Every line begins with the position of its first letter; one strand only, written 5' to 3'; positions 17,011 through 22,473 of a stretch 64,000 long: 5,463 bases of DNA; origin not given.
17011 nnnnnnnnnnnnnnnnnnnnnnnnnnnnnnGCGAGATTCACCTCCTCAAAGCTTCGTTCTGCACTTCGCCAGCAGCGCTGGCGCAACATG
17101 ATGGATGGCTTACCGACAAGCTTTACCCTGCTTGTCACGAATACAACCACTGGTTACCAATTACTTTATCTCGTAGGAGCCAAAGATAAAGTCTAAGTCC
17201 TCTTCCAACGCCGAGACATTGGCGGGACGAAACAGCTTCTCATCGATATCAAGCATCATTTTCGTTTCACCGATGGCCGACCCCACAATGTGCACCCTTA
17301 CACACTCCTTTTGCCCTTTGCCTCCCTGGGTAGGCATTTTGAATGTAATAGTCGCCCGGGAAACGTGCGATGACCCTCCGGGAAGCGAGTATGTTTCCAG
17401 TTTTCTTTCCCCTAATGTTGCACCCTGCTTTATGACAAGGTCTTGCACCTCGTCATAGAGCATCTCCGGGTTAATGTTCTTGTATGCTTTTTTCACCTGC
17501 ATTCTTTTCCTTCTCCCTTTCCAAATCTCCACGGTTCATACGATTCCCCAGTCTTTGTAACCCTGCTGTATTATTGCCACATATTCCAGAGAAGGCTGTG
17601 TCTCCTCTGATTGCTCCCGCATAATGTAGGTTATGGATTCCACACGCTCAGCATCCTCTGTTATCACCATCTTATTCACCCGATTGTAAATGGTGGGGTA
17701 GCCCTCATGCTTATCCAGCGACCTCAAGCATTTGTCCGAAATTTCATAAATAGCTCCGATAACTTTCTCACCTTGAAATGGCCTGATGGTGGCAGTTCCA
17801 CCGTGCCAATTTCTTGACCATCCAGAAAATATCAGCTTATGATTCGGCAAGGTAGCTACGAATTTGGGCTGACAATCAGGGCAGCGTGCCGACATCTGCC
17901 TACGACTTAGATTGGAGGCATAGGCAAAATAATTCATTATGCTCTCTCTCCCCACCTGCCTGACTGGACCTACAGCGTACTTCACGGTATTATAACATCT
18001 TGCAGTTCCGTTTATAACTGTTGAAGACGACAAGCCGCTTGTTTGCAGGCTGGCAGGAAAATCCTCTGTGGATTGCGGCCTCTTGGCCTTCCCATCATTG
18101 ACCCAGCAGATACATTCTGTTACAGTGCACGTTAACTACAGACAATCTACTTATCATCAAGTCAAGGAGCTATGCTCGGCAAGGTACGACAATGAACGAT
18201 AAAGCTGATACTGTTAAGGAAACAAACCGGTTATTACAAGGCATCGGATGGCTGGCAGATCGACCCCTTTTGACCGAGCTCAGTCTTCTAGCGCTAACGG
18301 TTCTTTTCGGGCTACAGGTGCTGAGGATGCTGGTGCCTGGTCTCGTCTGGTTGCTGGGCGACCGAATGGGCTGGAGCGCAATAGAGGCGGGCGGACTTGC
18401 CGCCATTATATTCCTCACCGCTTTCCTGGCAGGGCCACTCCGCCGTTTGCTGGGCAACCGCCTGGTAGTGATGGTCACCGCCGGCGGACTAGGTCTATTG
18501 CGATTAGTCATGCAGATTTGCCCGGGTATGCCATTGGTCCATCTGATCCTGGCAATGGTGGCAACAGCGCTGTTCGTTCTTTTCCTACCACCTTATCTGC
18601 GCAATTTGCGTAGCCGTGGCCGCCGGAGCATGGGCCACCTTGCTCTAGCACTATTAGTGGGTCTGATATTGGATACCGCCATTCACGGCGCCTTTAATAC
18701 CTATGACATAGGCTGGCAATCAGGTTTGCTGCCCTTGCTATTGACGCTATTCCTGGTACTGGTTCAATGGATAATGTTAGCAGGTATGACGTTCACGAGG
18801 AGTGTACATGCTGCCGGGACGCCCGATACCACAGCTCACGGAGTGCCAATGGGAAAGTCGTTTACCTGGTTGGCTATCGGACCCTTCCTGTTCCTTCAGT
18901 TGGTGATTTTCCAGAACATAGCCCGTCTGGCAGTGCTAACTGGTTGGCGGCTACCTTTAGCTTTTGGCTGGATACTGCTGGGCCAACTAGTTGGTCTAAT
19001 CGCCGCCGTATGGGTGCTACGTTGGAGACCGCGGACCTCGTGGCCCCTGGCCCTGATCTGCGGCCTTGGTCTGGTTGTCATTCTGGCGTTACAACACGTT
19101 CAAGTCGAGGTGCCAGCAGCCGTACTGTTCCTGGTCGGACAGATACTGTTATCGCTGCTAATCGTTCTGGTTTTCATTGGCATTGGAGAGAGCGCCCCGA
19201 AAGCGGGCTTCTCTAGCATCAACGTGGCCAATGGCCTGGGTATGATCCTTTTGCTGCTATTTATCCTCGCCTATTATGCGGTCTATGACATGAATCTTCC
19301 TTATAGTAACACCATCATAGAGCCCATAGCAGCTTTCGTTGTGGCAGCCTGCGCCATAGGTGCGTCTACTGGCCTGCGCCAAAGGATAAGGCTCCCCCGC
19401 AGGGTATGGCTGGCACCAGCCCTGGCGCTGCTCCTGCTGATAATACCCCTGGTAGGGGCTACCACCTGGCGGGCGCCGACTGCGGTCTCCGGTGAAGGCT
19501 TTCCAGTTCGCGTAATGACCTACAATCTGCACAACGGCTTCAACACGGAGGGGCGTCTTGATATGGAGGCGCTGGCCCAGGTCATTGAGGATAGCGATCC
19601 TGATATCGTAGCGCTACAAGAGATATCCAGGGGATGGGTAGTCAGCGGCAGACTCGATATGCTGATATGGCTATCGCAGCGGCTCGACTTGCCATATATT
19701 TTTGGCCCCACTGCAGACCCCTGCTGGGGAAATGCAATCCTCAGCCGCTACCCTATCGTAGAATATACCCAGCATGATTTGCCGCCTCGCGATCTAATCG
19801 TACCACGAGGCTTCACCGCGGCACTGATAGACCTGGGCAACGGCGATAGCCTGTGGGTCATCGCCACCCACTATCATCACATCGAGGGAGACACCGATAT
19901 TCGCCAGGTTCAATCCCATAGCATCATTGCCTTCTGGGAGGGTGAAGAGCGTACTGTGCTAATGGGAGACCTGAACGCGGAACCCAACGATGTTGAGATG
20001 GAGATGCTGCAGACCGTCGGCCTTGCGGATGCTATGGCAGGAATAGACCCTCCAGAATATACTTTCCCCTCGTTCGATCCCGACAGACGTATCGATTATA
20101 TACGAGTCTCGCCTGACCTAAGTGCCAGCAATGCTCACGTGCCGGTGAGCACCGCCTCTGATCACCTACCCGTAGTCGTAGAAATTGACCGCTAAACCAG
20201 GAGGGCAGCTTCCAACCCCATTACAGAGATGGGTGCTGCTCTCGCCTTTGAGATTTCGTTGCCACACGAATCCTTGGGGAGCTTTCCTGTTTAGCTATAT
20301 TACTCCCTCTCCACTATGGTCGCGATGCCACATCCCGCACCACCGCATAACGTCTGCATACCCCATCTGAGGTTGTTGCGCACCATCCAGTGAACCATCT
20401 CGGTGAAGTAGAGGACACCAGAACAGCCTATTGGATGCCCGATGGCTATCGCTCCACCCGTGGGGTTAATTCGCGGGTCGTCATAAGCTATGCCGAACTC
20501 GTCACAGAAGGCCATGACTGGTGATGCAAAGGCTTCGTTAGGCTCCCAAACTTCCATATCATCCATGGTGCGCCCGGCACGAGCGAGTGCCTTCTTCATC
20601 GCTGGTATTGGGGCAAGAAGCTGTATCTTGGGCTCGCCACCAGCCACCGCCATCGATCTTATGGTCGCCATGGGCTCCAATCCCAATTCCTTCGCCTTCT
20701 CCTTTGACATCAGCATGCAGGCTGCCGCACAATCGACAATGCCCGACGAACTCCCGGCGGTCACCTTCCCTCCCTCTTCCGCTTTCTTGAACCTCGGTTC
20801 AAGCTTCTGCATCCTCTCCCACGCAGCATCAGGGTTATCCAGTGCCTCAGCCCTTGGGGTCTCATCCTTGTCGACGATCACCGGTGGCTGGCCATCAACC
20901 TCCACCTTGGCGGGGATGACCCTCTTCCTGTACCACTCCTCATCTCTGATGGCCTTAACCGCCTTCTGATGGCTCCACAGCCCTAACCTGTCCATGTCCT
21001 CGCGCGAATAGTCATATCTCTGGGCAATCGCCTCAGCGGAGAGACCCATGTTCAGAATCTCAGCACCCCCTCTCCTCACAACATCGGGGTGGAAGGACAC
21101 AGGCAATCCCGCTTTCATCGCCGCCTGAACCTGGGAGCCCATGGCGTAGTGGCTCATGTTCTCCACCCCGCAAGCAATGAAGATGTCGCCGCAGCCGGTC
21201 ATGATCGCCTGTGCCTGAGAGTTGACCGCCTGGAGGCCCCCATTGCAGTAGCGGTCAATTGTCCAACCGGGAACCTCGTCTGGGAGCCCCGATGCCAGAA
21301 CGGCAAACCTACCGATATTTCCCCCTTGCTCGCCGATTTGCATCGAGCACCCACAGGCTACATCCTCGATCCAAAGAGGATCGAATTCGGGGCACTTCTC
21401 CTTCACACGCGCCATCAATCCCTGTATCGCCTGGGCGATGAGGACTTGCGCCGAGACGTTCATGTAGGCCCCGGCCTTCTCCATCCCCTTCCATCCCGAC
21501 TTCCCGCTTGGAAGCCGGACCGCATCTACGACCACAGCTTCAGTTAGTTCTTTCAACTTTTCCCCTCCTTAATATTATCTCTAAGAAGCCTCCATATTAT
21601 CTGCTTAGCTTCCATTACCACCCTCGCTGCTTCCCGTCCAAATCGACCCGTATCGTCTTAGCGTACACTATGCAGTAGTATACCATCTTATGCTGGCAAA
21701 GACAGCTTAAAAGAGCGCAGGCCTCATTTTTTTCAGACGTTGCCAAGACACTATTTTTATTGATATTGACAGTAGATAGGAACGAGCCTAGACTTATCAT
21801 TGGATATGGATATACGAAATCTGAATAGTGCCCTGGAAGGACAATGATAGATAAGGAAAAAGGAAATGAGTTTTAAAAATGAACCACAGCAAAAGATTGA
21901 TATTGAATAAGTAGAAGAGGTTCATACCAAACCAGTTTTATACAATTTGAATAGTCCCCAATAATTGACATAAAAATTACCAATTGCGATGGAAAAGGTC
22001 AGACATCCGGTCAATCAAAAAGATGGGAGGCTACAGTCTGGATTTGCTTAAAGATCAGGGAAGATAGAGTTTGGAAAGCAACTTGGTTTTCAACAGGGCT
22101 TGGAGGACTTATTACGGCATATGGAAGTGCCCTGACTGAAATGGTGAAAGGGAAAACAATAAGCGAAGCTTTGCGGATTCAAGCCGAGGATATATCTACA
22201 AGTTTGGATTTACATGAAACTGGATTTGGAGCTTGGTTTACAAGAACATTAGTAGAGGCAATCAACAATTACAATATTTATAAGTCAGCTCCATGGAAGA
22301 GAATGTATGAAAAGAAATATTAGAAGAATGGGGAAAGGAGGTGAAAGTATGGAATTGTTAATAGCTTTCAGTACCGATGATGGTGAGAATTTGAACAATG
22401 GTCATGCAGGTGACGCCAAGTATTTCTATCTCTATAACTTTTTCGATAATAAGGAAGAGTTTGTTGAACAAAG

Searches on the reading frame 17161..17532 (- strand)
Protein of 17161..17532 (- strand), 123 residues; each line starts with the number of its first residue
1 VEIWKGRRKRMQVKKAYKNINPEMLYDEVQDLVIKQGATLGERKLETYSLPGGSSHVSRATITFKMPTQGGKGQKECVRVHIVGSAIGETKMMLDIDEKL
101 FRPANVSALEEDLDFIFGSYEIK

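Call 14: search_protein_families(library=pfam, proteins=[window:17161-17532:-], max_evalue=0.001)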
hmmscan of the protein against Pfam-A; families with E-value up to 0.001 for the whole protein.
window:17161-17532:- (123 aa): 0 families

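Call 25: search_protein_families(library=padloc, proteins=[window:17161-17532:-], max_evalue=0.01)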
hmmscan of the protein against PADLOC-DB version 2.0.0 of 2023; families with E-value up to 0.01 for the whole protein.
window:17161-17532:- (123 aa): 0 families

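Call 76: search_protein_families(library=pfam, proteins=[window:17161-17532:-], max_evalue=0.5)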
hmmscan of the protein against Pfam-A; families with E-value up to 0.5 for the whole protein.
window:17161-17532:- (123 aa): 1 family
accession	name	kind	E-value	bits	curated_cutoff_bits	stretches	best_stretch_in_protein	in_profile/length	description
PF18307.6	Tfb2_C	-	0.082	13.7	23.2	1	2-43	4-47/68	Transcription factor Tfb2 (p52) C-terminal domain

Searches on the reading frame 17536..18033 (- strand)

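Call 14: search_protein_families(library=pfam, proteins=[window:17536-18033:-], max_evalue=0.001)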
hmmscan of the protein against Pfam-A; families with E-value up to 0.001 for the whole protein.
window:17536-18033:- (165 aa): 2 families
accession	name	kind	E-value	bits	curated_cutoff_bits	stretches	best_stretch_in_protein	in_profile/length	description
PF06094.17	GGACT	-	1.4e-11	45.4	22.8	1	36-147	2-111/120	Gamma-glutamyl cyclotransferase, AIG2-like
PF13772.11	AIG2_2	-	2.3e-10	41.2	27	1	90-160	1-71/83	AIG2-like family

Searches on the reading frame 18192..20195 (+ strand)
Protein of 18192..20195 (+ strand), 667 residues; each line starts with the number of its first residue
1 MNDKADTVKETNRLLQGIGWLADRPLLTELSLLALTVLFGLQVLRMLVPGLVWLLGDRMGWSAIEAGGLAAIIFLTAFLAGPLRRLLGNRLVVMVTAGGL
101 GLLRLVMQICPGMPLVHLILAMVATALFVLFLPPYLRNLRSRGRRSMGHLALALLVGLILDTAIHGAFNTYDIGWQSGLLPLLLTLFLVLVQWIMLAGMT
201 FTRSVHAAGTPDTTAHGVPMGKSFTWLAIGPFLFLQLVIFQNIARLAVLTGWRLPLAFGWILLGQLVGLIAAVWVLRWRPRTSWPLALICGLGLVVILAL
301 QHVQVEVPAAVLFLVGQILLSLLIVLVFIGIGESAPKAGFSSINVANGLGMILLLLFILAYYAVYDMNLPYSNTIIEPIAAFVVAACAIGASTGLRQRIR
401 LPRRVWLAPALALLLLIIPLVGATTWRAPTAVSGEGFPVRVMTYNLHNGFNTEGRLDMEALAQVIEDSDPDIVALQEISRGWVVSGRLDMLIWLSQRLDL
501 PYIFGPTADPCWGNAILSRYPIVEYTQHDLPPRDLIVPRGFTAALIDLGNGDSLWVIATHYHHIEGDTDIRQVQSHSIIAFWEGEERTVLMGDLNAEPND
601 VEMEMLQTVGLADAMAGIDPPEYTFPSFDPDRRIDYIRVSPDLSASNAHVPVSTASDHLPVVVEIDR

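Call 14: search_protein_families(library=pfam, proteins=[window:18192-20195:+], max_evalue=0.001)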
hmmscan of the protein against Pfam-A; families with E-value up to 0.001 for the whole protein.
window:18192-20195:+ (667 aa): 2 families
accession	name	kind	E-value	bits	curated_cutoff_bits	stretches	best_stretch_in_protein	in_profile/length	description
PF03372.29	Exo_endo_phos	-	2.3e-21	77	24.5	1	442-658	1-225/225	Endonuclease/Exonuclease/phosphatase family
PF23226.1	Exo_endo_phos_PGAP2IP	-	1.1e-13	51.5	27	1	442-608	7-172/239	PGAP2IP, C-terminal nuclease-like domain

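Call 25: search_protein_families(library=padloc, proteins=[window:18192-20195:+], max_evalue=0.01)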
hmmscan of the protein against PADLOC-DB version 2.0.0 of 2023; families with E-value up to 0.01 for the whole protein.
window:18192-20195:+ (667 aa): 0 families

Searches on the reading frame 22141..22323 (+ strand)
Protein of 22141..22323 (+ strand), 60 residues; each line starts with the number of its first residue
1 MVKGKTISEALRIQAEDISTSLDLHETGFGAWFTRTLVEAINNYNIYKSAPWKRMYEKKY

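Call 76: search_protein_families(library=pfam, proteins=[window:22141-22323:+], max_evalue=0.5)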
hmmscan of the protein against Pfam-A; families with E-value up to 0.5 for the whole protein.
window:22141-22323:+ (60 aa): 2 families
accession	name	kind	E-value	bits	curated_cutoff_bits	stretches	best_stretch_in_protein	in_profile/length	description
PF01592.21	NifU_N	-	0.093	13.3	22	1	1-23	74-96/127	NifU-like N terminal domain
PF23297.2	ACP_SdgA_C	-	0.15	12.6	27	1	6-30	18-42/95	Highly reducing polyketide synthase sdgA, C-terminal ACP domain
